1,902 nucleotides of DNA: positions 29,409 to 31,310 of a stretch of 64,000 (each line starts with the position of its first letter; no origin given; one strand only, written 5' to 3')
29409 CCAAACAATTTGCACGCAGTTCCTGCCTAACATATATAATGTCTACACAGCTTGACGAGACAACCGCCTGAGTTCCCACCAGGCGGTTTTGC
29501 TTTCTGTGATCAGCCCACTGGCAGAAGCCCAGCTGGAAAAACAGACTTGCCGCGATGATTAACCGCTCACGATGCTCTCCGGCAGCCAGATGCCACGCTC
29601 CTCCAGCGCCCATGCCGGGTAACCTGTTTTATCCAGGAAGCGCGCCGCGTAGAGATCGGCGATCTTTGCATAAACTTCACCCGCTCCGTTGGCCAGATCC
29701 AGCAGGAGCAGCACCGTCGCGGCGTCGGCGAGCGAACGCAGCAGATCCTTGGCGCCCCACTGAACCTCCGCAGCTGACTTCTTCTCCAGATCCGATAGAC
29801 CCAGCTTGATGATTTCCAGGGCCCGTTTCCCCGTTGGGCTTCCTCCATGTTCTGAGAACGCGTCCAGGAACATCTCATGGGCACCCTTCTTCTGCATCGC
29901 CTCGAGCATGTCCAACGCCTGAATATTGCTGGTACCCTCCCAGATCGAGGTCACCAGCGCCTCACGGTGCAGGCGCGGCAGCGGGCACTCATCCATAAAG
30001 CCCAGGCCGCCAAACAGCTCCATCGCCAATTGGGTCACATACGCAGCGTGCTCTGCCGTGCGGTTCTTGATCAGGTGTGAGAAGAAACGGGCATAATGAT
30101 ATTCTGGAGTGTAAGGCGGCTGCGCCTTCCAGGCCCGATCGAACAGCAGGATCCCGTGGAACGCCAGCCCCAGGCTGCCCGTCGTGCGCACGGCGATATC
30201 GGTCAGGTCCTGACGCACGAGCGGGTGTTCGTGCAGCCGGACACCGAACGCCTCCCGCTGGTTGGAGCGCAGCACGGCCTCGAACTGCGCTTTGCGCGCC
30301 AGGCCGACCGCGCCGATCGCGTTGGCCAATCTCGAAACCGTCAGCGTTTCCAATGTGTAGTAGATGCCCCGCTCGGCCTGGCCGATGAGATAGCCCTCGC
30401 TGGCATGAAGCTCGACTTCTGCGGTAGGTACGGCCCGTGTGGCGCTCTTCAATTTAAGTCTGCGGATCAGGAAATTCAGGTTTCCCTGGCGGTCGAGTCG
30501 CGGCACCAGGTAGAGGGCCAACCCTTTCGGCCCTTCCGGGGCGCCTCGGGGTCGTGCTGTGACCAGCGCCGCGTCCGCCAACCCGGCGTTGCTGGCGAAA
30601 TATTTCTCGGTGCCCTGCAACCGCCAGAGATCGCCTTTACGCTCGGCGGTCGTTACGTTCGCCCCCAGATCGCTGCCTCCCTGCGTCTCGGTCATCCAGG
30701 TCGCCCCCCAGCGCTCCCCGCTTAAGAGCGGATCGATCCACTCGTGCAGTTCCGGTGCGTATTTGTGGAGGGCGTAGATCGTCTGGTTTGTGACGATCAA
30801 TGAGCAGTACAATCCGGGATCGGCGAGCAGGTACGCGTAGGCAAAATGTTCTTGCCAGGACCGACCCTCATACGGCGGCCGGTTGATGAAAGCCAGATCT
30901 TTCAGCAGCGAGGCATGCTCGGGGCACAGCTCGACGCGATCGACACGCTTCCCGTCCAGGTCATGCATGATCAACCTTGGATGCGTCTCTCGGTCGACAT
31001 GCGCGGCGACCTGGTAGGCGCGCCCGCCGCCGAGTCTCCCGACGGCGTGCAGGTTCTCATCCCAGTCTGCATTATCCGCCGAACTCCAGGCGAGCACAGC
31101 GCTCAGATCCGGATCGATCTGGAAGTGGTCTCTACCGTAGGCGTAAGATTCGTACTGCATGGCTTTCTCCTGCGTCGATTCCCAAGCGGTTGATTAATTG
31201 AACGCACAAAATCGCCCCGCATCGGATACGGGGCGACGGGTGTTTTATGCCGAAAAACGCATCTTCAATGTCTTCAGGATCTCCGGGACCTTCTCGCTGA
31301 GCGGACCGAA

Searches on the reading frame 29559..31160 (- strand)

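Call 38: search_protein_families(library=pfam, proteins=[window:29559-31160:-], max_evalue=0.00001)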
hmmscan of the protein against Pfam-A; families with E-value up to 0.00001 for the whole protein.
window:29559-31160:- (533 aa): 3 families
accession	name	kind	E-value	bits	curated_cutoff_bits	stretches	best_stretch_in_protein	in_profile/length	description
PF00441.29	Acyl-CoA_dh_1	-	5.2e-30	105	22.4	1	264-422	2-149/150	Acyl-CoA dehydrogenase, C-terminal domain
PF02770.24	Acyl-CoA_dh_M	-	9.9e-16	58.1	33.3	1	153-251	1-94/97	Acyl-CoA dehydrogenase, middle domain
PF18158.6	AidB_N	-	4.4e-11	43.5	22.9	1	9-148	8-152/156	Adaptive response protein AidB N-terminal domain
